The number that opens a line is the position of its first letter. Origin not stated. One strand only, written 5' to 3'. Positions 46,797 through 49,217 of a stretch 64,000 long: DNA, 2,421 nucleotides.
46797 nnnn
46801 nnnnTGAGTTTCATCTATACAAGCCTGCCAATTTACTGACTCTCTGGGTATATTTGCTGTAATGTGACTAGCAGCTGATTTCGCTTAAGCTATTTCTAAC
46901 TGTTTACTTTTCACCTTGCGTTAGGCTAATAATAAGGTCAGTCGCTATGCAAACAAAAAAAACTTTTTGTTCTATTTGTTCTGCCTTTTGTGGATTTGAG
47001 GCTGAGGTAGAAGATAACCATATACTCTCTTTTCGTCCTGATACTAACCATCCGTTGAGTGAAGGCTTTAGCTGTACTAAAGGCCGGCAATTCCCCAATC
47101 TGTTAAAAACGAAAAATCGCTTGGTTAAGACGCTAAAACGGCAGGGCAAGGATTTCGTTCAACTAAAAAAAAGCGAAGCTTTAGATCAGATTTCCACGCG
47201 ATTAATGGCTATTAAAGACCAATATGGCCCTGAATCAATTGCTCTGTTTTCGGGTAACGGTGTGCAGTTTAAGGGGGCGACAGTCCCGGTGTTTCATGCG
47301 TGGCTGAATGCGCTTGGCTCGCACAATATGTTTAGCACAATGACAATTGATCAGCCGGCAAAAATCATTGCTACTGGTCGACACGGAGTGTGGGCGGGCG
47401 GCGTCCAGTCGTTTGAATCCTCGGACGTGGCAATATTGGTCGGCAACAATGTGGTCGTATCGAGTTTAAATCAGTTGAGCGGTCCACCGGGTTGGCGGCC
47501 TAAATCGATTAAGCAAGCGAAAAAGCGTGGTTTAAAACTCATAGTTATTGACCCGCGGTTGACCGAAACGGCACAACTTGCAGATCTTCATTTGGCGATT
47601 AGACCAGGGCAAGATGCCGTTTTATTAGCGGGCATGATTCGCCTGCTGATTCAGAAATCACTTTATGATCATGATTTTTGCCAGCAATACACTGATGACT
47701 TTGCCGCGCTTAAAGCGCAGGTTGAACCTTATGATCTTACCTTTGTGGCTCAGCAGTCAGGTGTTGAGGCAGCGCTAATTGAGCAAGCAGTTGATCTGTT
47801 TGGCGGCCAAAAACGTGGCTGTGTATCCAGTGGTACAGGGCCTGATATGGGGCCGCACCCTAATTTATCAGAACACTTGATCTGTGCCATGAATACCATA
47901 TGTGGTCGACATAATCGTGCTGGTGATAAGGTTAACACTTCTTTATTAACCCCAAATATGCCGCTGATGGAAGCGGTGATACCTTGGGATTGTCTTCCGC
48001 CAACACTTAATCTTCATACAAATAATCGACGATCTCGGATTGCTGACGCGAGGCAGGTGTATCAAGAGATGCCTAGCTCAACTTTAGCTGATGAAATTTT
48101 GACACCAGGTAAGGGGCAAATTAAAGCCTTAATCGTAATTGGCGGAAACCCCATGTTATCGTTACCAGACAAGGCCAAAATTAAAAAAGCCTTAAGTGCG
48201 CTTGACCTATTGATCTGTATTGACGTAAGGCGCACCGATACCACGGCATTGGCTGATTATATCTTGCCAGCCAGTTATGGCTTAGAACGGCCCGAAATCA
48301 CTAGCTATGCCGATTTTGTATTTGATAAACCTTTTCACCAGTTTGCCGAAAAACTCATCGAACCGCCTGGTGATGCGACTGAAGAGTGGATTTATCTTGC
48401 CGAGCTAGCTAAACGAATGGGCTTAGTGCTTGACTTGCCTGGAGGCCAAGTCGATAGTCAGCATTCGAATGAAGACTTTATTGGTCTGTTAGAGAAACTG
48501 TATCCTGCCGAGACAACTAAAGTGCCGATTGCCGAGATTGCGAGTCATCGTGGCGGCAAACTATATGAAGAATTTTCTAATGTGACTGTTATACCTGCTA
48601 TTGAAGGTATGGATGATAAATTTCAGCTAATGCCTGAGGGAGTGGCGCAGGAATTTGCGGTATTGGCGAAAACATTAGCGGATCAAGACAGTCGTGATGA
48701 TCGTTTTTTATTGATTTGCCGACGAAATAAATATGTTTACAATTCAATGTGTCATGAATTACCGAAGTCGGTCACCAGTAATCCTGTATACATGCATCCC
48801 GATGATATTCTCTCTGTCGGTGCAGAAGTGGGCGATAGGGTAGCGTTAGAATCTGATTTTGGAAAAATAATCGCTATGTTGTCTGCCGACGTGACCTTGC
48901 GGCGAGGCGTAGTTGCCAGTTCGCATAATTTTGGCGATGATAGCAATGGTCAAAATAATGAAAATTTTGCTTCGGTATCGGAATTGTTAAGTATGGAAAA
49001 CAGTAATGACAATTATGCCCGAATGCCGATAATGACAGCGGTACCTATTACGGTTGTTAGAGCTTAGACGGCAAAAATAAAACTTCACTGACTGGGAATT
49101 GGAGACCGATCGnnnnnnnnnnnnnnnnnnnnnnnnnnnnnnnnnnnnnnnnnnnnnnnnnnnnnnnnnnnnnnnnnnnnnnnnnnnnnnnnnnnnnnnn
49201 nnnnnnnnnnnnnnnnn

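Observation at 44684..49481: Orphan three-gene operon: biotin-less carboxyltransferase, partner-less Mo-bisPGD enzyme and SnoaL-like protein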

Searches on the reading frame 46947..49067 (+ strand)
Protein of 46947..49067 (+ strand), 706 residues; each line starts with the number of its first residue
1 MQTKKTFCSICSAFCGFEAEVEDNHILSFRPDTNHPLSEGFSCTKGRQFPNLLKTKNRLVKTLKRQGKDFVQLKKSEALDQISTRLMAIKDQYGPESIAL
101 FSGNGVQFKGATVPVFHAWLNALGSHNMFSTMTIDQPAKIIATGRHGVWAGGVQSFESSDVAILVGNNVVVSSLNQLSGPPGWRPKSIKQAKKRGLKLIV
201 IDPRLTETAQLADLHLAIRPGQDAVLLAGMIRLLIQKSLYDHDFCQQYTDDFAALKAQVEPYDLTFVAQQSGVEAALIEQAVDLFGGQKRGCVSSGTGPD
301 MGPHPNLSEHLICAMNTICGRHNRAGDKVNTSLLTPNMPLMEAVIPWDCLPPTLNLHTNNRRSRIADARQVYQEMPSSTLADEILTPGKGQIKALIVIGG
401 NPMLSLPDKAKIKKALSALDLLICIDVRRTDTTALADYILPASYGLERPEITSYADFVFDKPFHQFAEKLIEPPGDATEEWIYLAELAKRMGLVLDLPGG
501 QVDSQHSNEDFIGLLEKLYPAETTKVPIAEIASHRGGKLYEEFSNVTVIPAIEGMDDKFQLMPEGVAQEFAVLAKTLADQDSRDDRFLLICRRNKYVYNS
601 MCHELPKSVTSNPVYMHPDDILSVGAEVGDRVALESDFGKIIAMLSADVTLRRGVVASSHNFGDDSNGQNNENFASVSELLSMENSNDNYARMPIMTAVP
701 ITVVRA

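Call 4: search_protein_families(library=pfam, proteins=[window:46947-49067:+])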
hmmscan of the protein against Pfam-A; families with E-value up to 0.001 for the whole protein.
window:46947-49067:+ (706 aa): 3 families
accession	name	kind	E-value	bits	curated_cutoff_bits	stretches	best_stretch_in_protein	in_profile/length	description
PF00384.28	Molybdopterin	-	1.4e-33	116.9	24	1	59-490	2-353/353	Molybdopterin oxidoreductase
PF04879.21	Molybdop_Fe4S4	-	5.3e-13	49.2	22.7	1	1-49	1-49/55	Molybdopterin oxidoreductase Fe4S4 domain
PF01568.27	Molydop_binding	-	4.5e-10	40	26.8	1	587-674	1-93/110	Molydopterin dinucleotide binding domain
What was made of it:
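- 46947..49067 (+): g2: 706-aa soluble Mo/W-bis(pyranopterin guanine dinucleotide) enzyme with an N-terminal [4Fe-4S] site. Pfam finds PF04879, PF00384 and PF01568 (call 4).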

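Call 5: search_protein_families(library=ncbifam, proteins=[window:46947-49067:+])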
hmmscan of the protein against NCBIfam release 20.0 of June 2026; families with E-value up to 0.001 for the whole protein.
window:46947-49067:+ (706 aa): 27 families (the best 25 are shown)
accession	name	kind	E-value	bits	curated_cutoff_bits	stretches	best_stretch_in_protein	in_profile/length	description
TIGR01591.1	Fdh-alpha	equivalog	1.1e-66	225.3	666.25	1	6-650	1-629/672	formate dehydrogenase subunit alpha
NF012032.0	PRK15488.1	equivalog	6.5e-58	196.4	694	1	5-493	45-529/759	thiosulfate reductase PhsA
NF047855.1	AssmNtatRedNasC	equivalog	2.5e-50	171.5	1100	1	4-492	21-505/708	assimilatory nitrate reductase catalytic subunit NasC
NF041783.2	mnquin_red_QrcB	equivalog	1.7e-34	119.1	440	2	2-326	51-363/695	menaquinone reductase molybdopterin-binding-like subunit QrcB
TIGR02166.1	dmsA_ynfE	subfamily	3.1e-31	108.2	777.7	2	8-251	49-301/794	DMSO/selenate family reductase complex A subunit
TIGR00509.1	bisC_fam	subfamily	2.7e-27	95.4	1017.55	1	61-493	62-512/772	molybdopterin guanine dinucleotide-containing S/N-oxide reductase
TIGR03479.1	DMSO_red_II_alp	subfamily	2.9e-27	95.1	984.75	2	35-250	97-308/913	molybdopterin-dependent oxidoreductase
NF041323.1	Nitr_red_NasA_Halo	equivalog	1.1e-24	87.1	1000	2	11-285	3-270/673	assimilatory nitrate reductase NasA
TIGR01553.1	formate-DH-alph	equivalog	7.7e-24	83.5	814.2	1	4-250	45-305/1009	formate dehydrogenase-N subunit alpha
NF041513.1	formate_DH_Act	exception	6.4e-23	80.5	1400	2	153-253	207-299/1067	formate dehydrogenase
TIGR01701.1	Fdhalpha-like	subfamily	3e-19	68.7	582.15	2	68-292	111-349/744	FdhF/YdeP family oxidoreductase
NF010055.0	PRK13532.1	equivalog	1.6e-17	63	904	1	3-249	42-291/830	nitrate reductase catalytic subunit NapA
NF011682.0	PRK15102.1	equivalog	2.3e-17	62.4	909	1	57-492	107-569/829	trimethylamine-N-oxide reductase TorA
TIGR02164.1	torA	equivalog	3.1e-17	62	1465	1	56-492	102-565/824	trimethylamine-N-oxide reductase TorA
NF041885.1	selenate_YnfE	exception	1.1e-15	56.6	1675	1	11-249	57-306/805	selenate/tellurate reductase subunit YnfE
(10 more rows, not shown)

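Call 11: search_solved_structures(query=window:46947-49067:+, max_evalue=0.001)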
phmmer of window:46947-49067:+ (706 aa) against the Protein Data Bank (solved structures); distinct sequences matched with E-value up to 0.001: 65 (the best 60 are shown).
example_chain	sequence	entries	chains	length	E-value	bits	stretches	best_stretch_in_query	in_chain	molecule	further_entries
2e7z_A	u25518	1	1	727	4e-46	160.6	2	4-321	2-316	Acetylene hydratase Ahy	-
9t1s_L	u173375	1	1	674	2.9e-45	157.8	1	6-520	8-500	formate dehydrogenase (coenzyme F420)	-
7qv7_S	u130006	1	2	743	5.3e-39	137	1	6-493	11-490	Hydrogen dependent carbon dioxide reductase subunit FdhF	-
7vw6_A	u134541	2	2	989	6e-35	123.6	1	5-496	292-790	Formate dehydrogenase | Tungsten-containing formate dehydrogenase alpha subunit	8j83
7e5z_A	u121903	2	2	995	6.2e-35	123.6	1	5-496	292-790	Formate dehydrogenase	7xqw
1aa6_A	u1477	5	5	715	2.2e-34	121.8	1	5-499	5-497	FORMATE DEHYDROGENASE H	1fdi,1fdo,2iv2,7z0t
2vpw_A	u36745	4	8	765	1.8e-33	118.8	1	7-500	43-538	THIOSULFATE REDUCTASE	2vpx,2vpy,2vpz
7bkb_D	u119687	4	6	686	1.3e-31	112.6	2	5-262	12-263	Formate dehydrogenase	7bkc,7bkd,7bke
8rqz_C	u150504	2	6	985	6.1e-28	100.5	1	4-493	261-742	Probable oxidoreductase YjgC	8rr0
9gzq_A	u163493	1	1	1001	6.4e-28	100.4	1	4-493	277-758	Probable oxidoreductase YjgC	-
2jio_A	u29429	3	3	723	2.2e-27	98.6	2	5-252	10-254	PERIPLASMIC NITRATE REDUCTASE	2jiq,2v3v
2jim_A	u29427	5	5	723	9.4e-27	96.6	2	5-252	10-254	PERIPLASMIC NITRATE REDUCTASE | PROTEIN (PERIPLASMIC NITRATE REDUCTASE)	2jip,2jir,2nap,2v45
9vap_A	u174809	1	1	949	1.2e-26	96.3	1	2-317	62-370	Formate dehydrogenase molybdopterin-binding subunit FdhA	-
7l5i_A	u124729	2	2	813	3.9e-23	84.6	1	65-506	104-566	Trimethylamine-N-oxide reductase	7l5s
1dms_A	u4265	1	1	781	1.1e-21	79.8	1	65-498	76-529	DMSO REDUCTASE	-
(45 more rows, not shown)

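Call 24: find_homologous_proteins(query=window:46947-49067:+, max_evalue=1e-40)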
Query window:46947-49067:+ (706 aa): 1003 proteins with E <= 1e-40 among 8000 candidates; the best 120 are listed.
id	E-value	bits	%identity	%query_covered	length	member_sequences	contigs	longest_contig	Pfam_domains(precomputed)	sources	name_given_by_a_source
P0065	0.0e+0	1552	96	100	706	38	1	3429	PF00384.28,PF01568.28,PF04879.22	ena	-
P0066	0.0e+0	1407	87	100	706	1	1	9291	PF00384.28,PF01568.28,PF04879.22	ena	-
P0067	0.0e+0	1406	86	100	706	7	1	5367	PF00384.28,PF01568.28,PF04879.22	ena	-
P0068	0.0e+0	1165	70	100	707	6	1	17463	PF00384.28,PF01568.28,PF04879.22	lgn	-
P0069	0.0e+0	1160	70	100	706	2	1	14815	PF00384.28,PF01568.28,PF04879.22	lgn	-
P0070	0.0e+0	1136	68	100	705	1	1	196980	PF00384.28,PF01568.28,PF04879.22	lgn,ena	-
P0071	0.0e+0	1130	68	100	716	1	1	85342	PF00384.28,PF01568.28,PF04879.22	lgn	-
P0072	0.0e+0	1130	67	100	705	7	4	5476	PF00384.28,PF01568.28,PF04879.22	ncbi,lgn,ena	-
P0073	0.0e+0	1059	64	100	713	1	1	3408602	PF00384.28,PF01568.28,PF04879.22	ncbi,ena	-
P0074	1.4e-268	911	57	99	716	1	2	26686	PF00384.28,PF01568.28,PF04879.22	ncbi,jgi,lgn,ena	-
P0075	2.2e-261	887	55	100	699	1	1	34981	PF00384.28,PF01568.28,PF04879.22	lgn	-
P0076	9.7e-259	878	56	99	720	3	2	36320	PF00384.28,PF01568.28,PF04879.22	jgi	-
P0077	4.7e-258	876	55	100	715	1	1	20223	PF00384.28,PF01568.28,PF04879.22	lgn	-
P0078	5.0e-257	873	56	99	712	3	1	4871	PF00384.28,PF01568.28,PF04879.22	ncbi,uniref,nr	ncbi:molybdopterin-containing oxidoreductase family protein [Nocardioides sp.]|uniref:molybdopterin-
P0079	1.3e-255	868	55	99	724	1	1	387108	PF00384.28,PF01568.28,PF04879.22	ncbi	ncbi:molybdopterin oxidoreductase family protein [Nocardioides salsibiostraticola]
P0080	4.5e-254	863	54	100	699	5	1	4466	PF00384.28,PF01568.28,PF04879.22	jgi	jgi:anaerobic selenocysteine-containing dehydrogenase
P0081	5.7e-253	859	54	100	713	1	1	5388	PF00384.28,PF01568.28,PF04879.22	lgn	-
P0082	1.4e-252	858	56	99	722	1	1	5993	PF00384.28,PF01568.28,PF04879.22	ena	-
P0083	3.2e-252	857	54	100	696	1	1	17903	PF00384.28,PF01568.28,PF04879.22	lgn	-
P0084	6.3e-252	856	55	99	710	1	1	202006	PF00384.28,PF01568.28,PF04879.22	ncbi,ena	-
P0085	2.2e-251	854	55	99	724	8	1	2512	PF00384.28,PF01568.28,PF04879.22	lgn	-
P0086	2.5e-251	854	53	100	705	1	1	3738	PF00384.28,PF01568.28,PF04879.22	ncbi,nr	ncbi:MAG: molybdopterin-dependent oxidoreductase [Pseudomonadales bacterium]|nr:molybdopterin-depend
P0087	1.1e-249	848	53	100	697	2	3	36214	PF00384.28,PF01568.28,PF04879.22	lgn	-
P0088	1.4e-249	848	54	99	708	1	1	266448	PF00384.28,PF01568.28,PF04879.22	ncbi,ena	-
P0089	2.4e-249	847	53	99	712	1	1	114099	PF00384.28,PF01568.28,PF04879.22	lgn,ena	-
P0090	4.2e-249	846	54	99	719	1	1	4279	PF00384.28,PF01568.28,PF04879.22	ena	-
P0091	5.1e-249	846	54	100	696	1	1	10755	PF00384.28,PF01568.28,PF04879.22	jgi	-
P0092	1.5e-248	845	53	99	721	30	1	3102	PF00384.28,PF01568.28,PF04879.22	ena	-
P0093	1.5e-248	845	53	99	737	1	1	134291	PF00384.28,PF01568.28,PF04879.22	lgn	-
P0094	7.7e-248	842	54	99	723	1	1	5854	PF00384.28,PF01568.28,PF04879.22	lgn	-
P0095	4.2e-247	840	52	99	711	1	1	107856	PF00384.28,PF01568.28,PF04879.22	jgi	jgi:anaerobic selenocysteine-containing dehydrogenase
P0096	4.4e-247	840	54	99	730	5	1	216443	PF00384.28,PF01568.28,PF04879.22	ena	-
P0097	5.6e-247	839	53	100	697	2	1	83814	PF00384.28,PF01568.28,PF04879.22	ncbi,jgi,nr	ncbi:MAG: molybdopterin-dependent oxidoreductase [Halieaceae bacterium]|jgi:anaerobic selenocysteine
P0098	6.6e-247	839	53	99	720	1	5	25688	PF00384.28,PF01568.28,PF04879.22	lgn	-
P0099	2.0e-246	837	53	99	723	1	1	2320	PF00384.28,PF01568.28,PF04879.22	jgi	jgi:anaerobic selenocysteine-containing dehydrogenase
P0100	5.8e-246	836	52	99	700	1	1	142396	PF00384.28,PF01568.28,PF04879.22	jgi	jgi:anaerobic selenocysteine-containing dehydrogenase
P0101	1.7e-245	834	53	100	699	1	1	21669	PF00384.28,PF01568.28,PF04879.22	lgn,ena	-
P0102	5.9e-244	829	52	98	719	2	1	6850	PF00384.28,PF01568.28,PF04879.22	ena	-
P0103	1.0e-243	829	51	100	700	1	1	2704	PF00384.28,PF01568.28,PF04879.22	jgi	-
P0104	7.9e-243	826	52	100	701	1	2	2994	PF00384.28,PF01568.28,PF04879.22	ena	-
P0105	1.1e-242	825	52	100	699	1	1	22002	PF00384.28,PF01568.28,PF04879.22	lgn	-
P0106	3.1e-242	824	52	99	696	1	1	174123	PF00384.28,PF01568.28,PF04879.22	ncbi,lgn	-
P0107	3.1e-242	824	52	99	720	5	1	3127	PF00384.28,PF01568.28,PF04879.22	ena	-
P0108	3.2e-241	820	52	100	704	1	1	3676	PF00384.28,PF01568.28,PF04879.22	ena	-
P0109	6.9e-240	816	52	100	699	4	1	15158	PF00384.28,PF01568.28,PF04879.22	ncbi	-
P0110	2.5e-239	814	52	99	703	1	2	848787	PF00384.28,PF01568.28,PF04879.22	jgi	-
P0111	3.5e-239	814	50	99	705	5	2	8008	PF00384.28,PF01568.28,PF04879.22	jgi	jgi:anaerobic selenocysteine-containing dehydrogenase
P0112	1.5e-238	811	51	100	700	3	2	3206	PF00384.28,PF01568.28,PF04879.22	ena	-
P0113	1.7e-237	808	51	100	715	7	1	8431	PF00384.28,PF01568.28,PF04879.22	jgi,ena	-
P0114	1.4e-236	805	50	100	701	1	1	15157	PF00384.28,PF01568.28,PF04879.22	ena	-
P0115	3.1e-236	804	51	100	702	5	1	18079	PF00384.28,PF01568.28,PF04879.22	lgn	-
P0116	7.7e-234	796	51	100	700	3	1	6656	PF00384.28,PF01568.28,PF04879.22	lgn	-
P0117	8.9e-234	796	51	100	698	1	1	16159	PF00384.28,PF01568.28,PF04879.22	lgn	-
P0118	1.5e-233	795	50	98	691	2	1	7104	PF00384.28,PF01568.28,PF04879.22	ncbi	-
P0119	1.2e-232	792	51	97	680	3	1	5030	PF00384.28,PF01568.28,PF04879.22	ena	-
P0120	3.0e-232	791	51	100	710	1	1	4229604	PF00384.28,PF01568.28,PF04879.22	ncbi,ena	-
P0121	1.0e-231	789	51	100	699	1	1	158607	PF00384.28,PF01568.28,PF04879.22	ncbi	ncbi:MAG: molybdopterin-dependent oxidoreductase [Halioglobus sp.]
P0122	3.1e-231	787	50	100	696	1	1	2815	PF00384.28,PF01568.28,PF04879.22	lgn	-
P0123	3.9e-230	784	50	100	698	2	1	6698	PF00384.28,PF01568.28,PF04879.22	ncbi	ncbi:MAG: molybdopterin-containing oxidoreductase family protein [Spongiibacteraceae bacterium]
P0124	5.2e-229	780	53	94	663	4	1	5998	PF00384.28,PF01568.28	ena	-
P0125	2.5e-224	764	50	100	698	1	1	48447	PF00384.28,PF01568.28,PF04879.22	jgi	jgi:anaerobic selenocysteine-containing dehydrogenase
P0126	9.5e-220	749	49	100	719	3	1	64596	PF00384.28,PF01568.28,PF04879.22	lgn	-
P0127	1.9e-217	742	49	97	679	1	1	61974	PF00384.28,PF01568.28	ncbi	-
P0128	2.6e-216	738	48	100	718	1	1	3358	PF00384.28,PF01568.28,PF04879.22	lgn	-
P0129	7.2e-215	733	48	100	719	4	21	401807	PF00384.28,PF01568.28,PF04879.22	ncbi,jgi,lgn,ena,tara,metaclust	tara:strand:- start:90 stop:2249 length:2160 start_codon:yes stop_codon:yes gene_type:complete|metac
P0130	5.9e-214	730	48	99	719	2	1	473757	PF00384.28,PF01568.28,PF04879.22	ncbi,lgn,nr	ncbi:Acetylene hydratase [Halioglobus japonicus]|nr:Acetylene hydratase [Halioglobus japonicus]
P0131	1.6e-213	729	48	99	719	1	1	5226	PF00384.28,PF01568.28,PF04879.22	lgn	-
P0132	1.2e-212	726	47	100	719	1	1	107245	PF00384.28,PF01568.28,PF04879.22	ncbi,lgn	-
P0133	2.3e-212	725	47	99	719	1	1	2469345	PF00384.28,PF01568.28,PF04879.22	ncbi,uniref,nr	ncbi:molybdopterin-dependent oxidoreductase [Oceanicoccus sp. KOV_DT_Chl]|uniref:molybdopterin-conta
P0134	8.0e-212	723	47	100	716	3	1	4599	PF00384.28,PF01568.28,PF04879.22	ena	-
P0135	7.3e-209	713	47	100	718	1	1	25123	PF00384.28,PF01568.28,PF04879.22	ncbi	ncbi:MAG: molybdopterin-dependent oxidoreductase [Halioglobus sp.]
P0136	2.3e-208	712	46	100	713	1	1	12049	PF00384.28,PF01568.28,PF04879.22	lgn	-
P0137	4.1e-208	711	45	100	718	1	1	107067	PF00384.28,PF01568.28,PF04879.22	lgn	-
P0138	4.3e-207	707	46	100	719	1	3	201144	PF00384.28,PF01568.28,PF04879.22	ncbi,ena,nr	ncbi:MAG: molybdopterin-dependent oxidoreductase [Halioglobus sp.]|nr:molybdopterin-dependent oxidor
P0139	1.5e-204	699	46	100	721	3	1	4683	PF00384.28,PF01568.28,PF04879.22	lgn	-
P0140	3.0e-203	695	46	99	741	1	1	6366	PF00384.28,PF01568.28,PF04879.22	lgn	-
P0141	5.3e-203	694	46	99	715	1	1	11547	PF00384.28,PF01568.28,PF04879.22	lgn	-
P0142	6.2e-200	684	55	76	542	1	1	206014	PF00384.28,PF04879.22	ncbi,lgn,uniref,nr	ncbi:molybdopterin-dependent oxidoreductase [Mycobacterium sp. GA-2829]|uniref:molybdopterin-contain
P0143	8.6e-200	683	44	100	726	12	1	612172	PF00384.28,PF01568.28,PF04879.22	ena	-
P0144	2.4e-199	682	46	99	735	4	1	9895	PF00384.28,PF01568.28,PF04879.22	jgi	-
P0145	6.7e-190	651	43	99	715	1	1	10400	PF00384.28,PF01568.28,PF04879.22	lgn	-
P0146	1.1e-189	650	43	100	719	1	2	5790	PF00384.28,PF01568.28,PF04879.22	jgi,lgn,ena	-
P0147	4.7e-189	648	43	99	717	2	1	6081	PF00384.28,PF01568.28,PF04879.22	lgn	-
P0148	9.9e-188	644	44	99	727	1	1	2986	PF00384.28,PF01568.28,PF04879.22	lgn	-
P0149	1.7e-184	633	42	100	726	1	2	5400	PF00384.28,PF01568.28,PF04879.22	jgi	jgi:anaerobic selenocysteine-containing dehydrogenase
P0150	3.0e-184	632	42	99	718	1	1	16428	PF00384.28,PF01568.28,PF04879.22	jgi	jgi:anaerobic selenocysteine-containing dehydrogenase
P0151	1.2e-183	630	42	99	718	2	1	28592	PF00384.28,PF01568.28,PF04879.22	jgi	jgi:anaerobic selenocysteine-containing dehydrogenase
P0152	2.2e-182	626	42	100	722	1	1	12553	PF00384.28,PF01568.28,PF04879.22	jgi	jgi:anaerobic selenocysteine-containing dehydrogenase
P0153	3.9e-182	625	42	99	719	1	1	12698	PF00384.28,PF01568.28,PF04879.22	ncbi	-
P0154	1.4e-181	623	40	100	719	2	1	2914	PF00384.28,PF01568.28,PF04879.22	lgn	-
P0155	5.5e-181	621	42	100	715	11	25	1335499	PF00384.28,PF01568.28,PF04879.22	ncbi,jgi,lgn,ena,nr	ncbi:MAG: molybdopterin-dependent oxidoreductase [Gammaproteobacteria bacterium]|jgi:anaerobic selen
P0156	1.3e-180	620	41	100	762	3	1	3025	PF00384.28,PF01568.28,PF04879.22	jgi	-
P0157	8.1e-180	617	41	100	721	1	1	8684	PF00384.28,PF01568.28,PF04879.22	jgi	-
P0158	3.7e-179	615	42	100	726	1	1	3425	PF00384.28,PF01568.28,PF04879.22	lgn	-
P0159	1.1e-178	614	40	100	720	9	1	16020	PF00384.28,PF01568.28,PF04879.22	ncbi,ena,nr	ncbi:MAG: hypothetical protein H6Q33_2079 [Deltaproteobacteria bacterium]|nr:hypothetical protein [D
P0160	5.1e-178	611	41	99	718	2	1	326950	PF00384.28,PF01568.28,PF04879.22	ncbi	ncbi:MAG: molybdopterin-dependent oxidoreductase [Candidatus Binatia bacterium]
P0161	1.5e-177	610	43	99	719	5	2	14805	PF00384.28,PF01568.28,PF04879.22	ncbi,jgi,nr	ncbi:MAG: molybdopterin-dependent oxidoreductase [Deltaproteobacteria bacterium]|nr:molybdopterin-de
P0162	1.6e-177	610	43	99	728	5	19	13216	PF00384.28,PF01568.28,PF04879.22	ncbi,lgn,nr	ncbi:MAG: molybdopterin-dependent oxidoreductase [Acidimicrobiia bacterium]|nr:molybdopterin-depende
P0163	1.8e-177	610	42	100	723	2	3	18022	PF00384.28,PF01568.28,PF04879.22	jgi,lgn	-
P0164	3.7e-177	609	41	100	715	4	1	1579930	PF00384.28,PF01568.28,PF04879.22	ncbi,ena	-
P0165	5.9e-175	601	40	100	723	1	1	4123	PF00384.28,PF02359.25,PF01568.28,PF04879.22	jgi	jgi:anaerobic selenocysteine-containing dehydrogenase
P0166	1.1e-174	600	41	100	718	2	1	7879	PF00384.28,PF01568.28,PF04879.22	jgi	-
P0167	1.1e-173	597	40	100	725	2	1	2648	PF00384.28,PF01568.28,PF04879.22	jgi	jgi:anaerobic selenocysteine-containing dehydrogenase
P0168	3.3e-173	596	42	99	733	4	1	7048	PF00384.28,PF01568.28,PF04879.22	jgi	jgi:anaerobic selenocysteine-containing dehydrogenase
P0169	7.9e-173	594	40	100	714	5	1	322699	PF00384.28,PF01568.28,PF04879.22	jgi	-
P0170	1.6e-172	593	43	99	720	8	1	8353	PF00384.28,PF01568.28,PF04879.22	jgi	jgi:anaerobic selenocysteine-containing dehydrogenase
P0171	2.0e-171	590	40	99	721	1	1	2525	PF00384.28,PF01568.28,PF04879.22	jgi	-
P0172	4.5e-170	585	41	100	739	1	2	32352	PF00384.28,PF01568.28,PF04879.22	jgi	jgi:anaerobic selenocysteine-containing dehydrogenase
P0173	1.1e-168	581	40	100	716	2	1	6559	PF00384.28,PF01568.28,PF04879.22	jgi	jgi:anaerobic selenocysteine-containing dehydrogenase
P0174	5.1e-168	578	41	99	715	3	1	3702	PF00384.28,PF01568.28,PF04879.22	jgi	jgi:anaerobic selenocysteine-containing dehydrogenase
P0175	9.6e-168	577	40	100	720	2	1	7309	PF00384.28,PF01568.28,PF04879.22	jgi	jgi:anaerobic selenocysteine-containing dehydrogenase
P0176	1.2e-167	577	51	71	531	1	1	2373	PF00384.28,PF04879.22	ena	-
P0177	2.4e-167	576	39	99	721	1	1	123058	PF00384.28,PF01568.28,PF04879.22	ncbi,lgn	-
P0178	2.5e-167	576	40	100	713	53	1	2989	PF00384.28,PF01568.28,PF04879.22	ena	-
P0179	2.5e-167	576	42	97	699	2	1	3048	PF00384.28,PF01568.28,PF04879.22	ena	-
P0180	9.5e-167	574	40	100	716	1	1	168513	PF00384.28,PF01568.28,PF04879.22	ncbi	-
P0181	1.7e-166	573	42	97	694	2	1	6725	PF00384.28,PF01568.28,PF04879.22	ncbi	-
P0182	2.0e-166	573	39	100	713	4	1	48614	PF00384.28,PF01568.28,PF04879.22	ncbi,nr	ncbi:MAG: molybdopterin-dependent oxidoreductase [Deltaproteobacteria bacterium]|nr:molybdopterin-de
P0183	2.7e-166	573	40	100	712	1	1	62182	PF00384.28,PF01568.28,PF04879.22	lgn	-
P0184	4.9e-166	572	40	99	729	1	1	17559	PF00384.28,PF01568.28,PF04879.22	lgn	-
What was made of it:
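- The g2 family has more than 1000 members at E<1e-40, found in Nocardioides, Mycobacterium, Halieaceae, Oceanicoccus, Binatia and Acidimicrobiia (call 24). A 48%-identical relative is named 'Acetylene hydratase' in Halioglobus japonicus (call 24).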
